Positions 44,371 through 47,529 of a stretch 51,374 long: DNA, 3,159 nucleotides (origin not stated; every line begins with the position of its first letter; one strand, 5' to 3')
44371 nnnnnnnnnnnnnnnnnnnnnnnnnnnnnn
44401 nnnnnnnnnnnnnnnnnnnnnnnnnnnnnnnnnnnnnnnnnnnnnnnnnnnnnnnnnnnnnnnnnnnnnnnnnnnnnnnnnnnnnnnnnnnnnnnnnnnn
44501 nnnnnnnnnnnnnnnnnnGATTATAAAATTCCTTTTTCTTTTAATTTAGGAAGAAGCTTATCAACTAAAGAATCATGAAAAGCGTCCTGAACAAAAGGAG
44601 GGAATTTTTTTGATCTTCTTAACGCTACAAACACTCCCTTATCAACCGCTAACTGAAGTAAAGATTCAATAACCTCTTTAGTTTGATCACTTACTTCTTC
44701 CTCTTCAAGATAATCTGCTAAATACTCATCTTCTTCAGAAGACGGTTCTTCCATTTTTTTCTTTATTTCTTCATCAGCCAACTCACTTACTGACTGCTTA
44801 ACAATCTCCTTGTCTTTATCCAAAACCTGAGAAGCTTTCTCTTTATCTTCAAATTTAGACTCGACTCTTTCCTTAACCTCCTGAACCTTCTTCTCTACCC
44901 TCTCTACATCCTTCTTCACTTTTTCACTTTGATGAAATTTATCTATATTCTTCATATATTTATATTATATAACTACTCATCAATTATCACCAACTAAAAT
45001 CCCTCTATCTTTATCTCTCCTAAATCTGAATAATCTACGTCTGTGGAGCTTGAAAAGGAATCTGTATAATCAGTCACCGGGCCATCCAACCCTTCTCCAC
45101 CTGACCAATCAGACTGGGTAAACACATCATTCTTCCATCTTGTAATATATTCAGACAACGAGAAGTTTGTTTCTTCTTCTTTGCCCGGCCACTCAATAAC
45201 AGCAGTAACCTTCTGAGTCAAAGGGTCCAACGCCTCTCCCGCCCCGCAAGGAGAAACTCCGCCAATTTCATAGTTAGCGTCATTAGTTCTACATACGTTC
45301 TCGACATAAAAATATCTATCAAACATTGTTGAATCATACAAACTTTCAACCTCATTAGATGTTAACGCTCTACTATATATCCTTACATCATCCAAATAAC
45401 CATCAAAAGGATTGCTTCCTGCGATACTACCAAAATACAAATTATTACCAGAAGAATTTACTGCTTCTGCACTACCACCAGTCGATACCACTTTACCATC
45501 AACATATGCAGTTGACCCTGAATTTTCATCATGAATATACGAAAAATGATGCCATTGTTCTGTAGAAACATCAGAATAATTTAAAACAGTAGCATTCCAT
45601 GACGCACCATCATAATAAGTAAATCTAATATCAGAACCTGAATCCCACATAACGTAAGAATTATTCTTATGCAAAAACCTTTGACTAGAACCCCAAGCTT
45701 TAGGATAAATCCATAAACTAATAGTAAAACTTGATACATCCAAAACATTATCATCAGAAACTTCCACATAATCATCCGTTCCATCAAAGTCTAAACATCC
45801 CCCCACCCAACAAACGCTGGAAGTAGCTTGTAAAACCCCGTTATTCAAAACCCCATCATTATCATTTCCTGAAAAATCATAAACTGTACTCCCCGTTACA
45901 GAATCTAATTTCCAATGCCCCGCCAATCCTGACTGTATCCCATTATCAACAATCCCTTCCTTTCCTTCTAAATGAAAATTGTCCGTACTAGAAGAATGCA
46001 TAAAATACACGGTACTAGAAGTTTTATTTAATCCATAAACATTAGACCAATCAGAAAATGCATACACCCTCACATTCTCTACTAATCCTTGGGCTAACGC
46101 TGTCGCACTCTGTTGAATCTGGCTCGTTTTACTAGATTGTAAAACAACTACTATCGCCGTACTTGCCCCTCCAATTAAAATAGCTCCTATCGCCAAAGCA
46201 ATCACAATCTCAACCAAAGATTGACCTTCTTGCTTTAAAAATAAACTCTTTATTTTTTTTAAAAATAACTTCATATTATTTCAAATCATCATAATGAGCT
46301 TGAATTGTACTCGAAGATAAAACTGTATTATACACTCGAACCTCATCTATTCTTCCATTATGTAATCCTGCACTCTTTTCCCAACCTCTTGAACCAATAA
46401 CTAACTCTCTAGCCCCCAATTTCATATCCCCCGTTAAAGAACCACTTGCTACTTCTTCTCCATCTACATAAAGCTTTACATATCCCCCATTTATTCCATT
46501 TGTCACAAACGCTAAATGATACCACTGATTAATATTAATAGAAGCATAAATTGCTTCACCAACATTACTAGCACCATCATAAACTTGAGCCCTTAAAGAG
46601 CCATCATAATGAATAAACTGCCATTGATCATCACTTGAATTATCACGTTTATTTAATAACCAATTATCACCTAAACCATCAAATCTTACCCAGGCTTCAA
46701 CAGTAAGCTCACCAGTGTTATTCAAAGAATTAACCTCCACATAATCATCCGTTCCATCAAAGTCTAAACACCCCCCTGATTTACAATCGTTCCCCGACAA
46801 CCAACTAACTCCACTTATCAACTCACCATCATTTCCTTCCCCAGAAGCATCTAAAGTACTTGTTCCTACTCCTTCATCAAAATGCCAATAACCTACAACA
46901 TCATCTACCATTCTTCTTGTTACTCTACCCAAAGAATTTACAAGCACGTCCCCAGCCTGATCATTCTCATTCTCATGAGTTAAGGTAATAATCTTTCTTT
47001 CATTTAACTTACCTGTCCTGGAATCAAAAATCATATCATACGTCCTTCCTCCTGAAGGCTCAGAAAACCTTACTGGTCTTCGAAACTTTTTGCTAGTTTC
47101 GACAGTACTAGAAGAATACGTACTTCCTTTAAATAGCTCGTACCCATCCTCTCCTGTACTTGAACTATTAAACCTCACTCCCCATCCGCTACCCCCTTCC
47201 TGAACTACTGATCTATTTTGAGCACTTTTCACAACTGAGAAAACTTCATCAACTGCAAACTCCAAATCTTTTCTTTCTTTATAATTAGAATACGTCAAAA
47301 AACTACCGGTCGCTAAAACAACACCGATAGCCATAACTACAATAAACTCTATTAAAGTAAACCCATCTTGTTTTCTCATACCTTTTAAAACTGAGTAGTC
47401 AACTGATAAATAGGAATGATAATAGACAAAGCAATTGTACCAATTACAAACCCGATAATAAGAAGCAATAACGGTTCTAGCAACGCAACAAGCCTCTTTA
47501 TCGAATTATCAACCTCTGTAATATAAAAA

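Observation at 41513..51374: Type IV pilus-like operon carrying a membrane-anchored HerA/VirD4-type translocase and several unknown proteins instead of the usual accessory set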

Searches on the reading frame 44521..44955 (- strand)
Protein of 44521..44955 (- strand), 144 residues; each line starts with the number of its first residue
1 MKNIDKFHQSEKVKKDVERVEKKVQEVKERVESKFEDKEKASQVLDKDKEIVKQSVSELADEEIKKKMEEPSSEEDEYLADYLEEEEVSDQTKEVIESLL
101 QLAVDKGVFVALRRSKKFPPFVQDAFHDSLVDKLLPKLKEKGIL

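Call 3: search_protein_families(library=pfam, proteins=[window:44521-44955:-], max_evalue=0.1)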
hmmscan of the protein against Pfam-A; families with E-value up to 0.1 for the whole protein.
window:44521-44955:- (144 aa): 1 family
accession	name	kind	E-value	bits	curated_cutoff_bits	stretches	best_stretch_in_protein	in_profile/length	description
PF07611.17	DUF1574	-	0.06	13.1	29.1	1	12-139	175-296/342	Protein of unknown function (DUF1574)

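Call 4: search_protein_families(library=ncbifam, proteins=[window:44521-44955:-], max_evalue=0.1)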
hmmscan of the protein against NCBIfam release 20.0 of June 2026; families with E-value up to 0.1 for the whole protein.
window:44521-44955:- (144 aa): 4 families
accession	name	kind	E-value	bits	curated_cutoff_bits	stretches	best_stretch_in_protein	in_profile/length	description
NF009829.0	PRK13303.1-4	subfamily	0.044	13.3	184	0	36-70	62-96/245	aspartate dehydrogenase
NF009828.0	PRK13303.1-3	subfamily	0.049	12.7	177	1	14-76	50-111/263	aspartate dehydrogenase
NF043079.1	MMSYN1_0167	equivalog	0.08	11.7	740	1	2-101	165-262/561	oligopeptide ABC transporter ATP-binding protein OppD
NF041750.1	Drt5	equivalog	0.1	11.6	550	0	14-124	252-348/484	antiviral reverse transcriptase Drt5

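Call 60: search_protein_families(library=padloc, proteins=[window:44521-44955:-], max_evalue=0.01)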
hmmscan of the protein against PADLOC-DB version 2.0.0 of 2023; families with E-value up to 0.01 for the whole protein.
window:44521-44955:- (144 aa): 2 families
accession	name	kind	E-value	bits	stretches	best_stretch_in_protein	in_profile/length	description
PDLC02018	Effector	-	0.0033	14.2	1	24-118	203-293/498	SAVED_peptidaseM48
PDLC03753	Drt5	-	0.0057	13.8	1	12-127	251-349/482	DRT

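Call 67: search_solved_structures(query=A4, max_evalue=10)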
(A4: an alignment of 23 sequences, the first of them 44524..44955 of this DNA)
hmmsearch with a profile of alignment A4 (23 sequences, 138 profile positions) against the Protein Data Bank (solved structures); distinct sequences matched with E-value up to 10: 4.
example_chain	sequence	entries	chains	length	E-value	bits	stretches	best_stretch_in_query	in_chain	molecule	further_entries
3e3v_A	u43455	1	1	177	0.013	19.3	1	11-121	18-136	Regulatory protein recX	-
9vbs_A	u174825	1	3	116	0.39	14.5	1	11-59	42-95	Isoform a of Allophagy receptor allo-1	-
5apu_A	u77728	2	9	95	1.2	12.9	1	9-50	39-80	GENERAL CONTROL PROTEIN GCN4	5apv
5h07_D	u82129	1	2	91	2.6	11.9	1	14-92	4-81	TNFAIP3-interacting protein 2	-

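Call 68: search_protein_families(library=pfam, alignment_id=A4, max_evalue=0.01)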
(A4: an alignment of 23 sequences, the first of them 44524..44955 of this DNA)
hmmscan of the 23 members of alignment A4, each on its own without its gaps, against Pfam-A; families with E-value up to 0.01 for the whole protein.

A. member 1, window:44524-44955:- (144 aa): 0 families

B. families by the number of members that match (of 23 scanned): 3 families
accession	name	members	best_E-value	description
PF05308.16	Mito_fiss_reg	1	0.0003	Mitochondrial fission regulator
PF21689.3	TorS_sensor_domain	1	0.0027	Sensor protein TorS, sensor domain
PF18554.7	PheRS_DBD2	1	0.0092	PheRS DNA binding domain 2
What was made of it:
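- Tried and rejected: Nothing significant came back; the best hit was RecX at E 0.013 (calls 67, 68).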

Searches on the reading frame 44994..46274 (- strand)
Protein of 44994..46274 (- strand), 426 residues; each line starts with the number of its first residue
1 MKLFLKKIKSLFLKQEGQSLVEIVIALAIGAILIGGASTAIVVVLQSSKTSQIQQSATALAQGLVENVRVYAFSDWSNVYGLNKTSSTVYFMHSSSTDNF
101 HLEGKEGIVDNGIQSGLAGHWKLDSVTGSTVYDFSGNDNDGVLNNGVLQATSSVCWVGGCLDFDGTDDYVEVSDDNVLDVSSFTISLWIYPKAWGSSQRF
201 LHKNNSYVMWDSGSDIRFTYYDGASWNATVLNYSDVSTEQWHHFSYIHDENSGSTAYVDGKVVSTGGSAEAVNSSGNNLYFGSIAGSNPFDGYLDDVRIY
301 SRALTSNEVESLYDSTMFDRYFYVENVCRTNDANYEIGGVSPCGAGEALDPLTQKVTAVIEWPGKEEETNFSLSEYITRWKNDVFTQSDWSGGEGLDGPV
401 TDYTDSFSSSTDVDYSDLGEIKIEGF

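Call 3: search_protein_families(library=pfam, proteins=[window:44994-46274:-], max_evalue=0.1)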
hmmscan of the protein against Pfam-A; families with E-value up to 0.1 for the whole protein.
window:44994-46274:- (426 aa): 5 families
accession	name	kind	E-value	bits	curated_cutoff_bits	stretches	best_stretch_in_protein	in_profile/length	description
PF13385.13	Laminin_G_3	-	4.5e-29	102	27.6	1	164-309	1-150/151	Concanavalin A-like lectin/glucanases superfamily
PF07963.17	N_methyl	-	1.5e-05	24.8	21.2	1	14-37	3-26/27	Prokaryotic N-terminal methylation motif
PF02210.31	Laminin_G_2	-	0.00031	21.7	22.9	1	215-299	29-123/126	Laminin G domain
PF00354.24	Pentaxin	-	0.031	14.4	25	1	230-339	74-188/194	Pentaxin family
PF22801.2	KH_GLD-3_1st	-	0.058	13.7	27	0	302-358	3-60/75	GLD-3 1st KH domain (aka KH2)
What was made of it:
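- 44994..46274 (-): Modular minor prepilin 2 (atypical G|QSLVE signal plus a LamG module). It is the constant upstream neighbour of the p144-ATPase pair within the window's clade only. Call 3.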

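Call 4: search_protein_families(library=ncbifam, proteins=[window:44994-46274:-], max_evalue=0.1)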
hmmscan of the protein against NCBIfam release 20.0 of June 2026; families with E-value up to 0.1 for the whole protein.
window:44994-46274:- (426 aa): 4 families
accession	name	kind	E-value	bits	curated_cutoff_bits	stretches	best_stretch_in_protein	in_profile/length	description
NF052521.1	TafC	equivalog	6.8e-15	55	410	1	120-315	151-362/373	TafC family fimbrial protein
TIGR02523.1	type_IV_pilV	equivalog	0.00042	20.8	52.2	1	15-83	1-69/139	type IV pilus modification protein PilV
NF007848.0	PRK10557.1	equivalog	0.0021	17.4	120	1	11-55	6-49/192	prepilin peptidase-dependent protein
TIGR02532.1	IV_pilin_GFxxxE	domain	0.015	15.1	16.3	1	19-37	5-23/24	prepilin-type N-terminal cleavage/methylation domain-containing protein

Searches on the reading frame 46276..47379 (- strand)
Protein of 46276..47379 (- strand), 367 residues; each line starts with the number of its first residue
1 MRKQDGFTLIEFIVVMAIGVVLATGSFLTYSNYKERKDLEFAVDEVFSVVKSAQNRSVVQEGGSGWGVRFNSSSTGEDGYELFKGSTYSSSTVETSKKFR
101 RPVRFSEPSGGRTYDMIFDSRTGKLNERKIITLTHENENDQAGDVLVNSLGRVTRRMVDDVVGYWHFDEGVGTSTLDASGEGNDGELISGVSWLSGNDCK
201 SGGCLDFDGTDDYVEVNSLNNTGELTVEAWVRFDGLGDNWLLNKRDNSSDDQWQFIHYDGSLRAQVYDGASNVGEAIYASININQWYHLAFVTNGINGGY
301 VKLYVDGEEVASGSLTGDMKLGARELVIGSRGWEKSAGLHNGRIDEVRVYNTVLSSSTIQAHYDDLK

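Call 3: search_protein_families(library=pfam, proteins=[window:46276-47379:-], max_evalue=0.1)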
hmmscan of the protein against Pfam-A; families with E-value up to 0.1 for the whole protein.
window:46276-47379:- (367 aa): 3 families
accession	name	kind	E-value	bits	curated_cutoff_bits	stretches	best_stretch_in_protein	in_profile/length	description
PF13385.13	Laminin_G_3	-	7.2e-26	91.6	27.6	1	208-360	1-151/151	Concanavalin A-like lectin/glucanases superfamily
PF07963.17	N_methyl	-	3.5e-08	33.1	21.2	1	1-26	1-26/27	Prokaryotic N-terminal methylation motif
PF22925.3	TS_C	-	0.039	14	27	0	281-356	127-201/202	Trans-sialidase, C-terminal domain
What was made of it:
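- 46276..47379 (-): Modular minor prepilin 1 (G|FTLIE signal plus a LamG/ConA-like lectin module). Call 3 (N_methyl 3.5e-8, Laminin_G_3 7e-26).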

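Call 4: search_protein_families(library=ncbifam, proteins=[window:46276-47379:-], max_evalue=0.1)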
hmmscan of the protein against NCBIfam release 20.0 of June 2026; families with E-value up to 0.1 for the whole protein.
window:46276-47379:- (367 aa): 7 families
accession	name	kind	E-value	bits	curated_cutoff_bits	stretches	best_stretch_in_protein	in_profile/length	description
NF052521.1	TafC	equivalog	4.7e-10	39.1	410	1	152-365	139-362/373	TafC family fimbrial protein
TIGR02532.1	IV_pilin_GFxxxE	domain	2.5e-06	27.1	16.3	1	4-25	1-22/24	prepilin-type N-terminal cleavage/methylation domain-containing protein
NF007800.0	PRK10506.1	equivalog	9.5e-06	25.5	158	1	1-55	5-59/163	prepilin peptidase-dependent protein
TIGR01708.2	typeII_sec_gspH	equivalog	4e-05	23.7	80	1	4-71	1-68/169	type II secretion system minor pseudopilin GspH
NF007862.0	PRK10574.1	equivalog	0.00016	21.8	138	1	1-37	1-37/145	prepilin peptidase-dependent pilin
NF040982.1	ComGD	equivalog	0.00067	20.1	70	1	5-61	2-58/139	competence type IV pilus minor pilin ComGD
NF007848.0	PRK10557.1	equivalog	0.05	12.9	120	1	2-30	8-36/192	prepilin peptidase-dependent protein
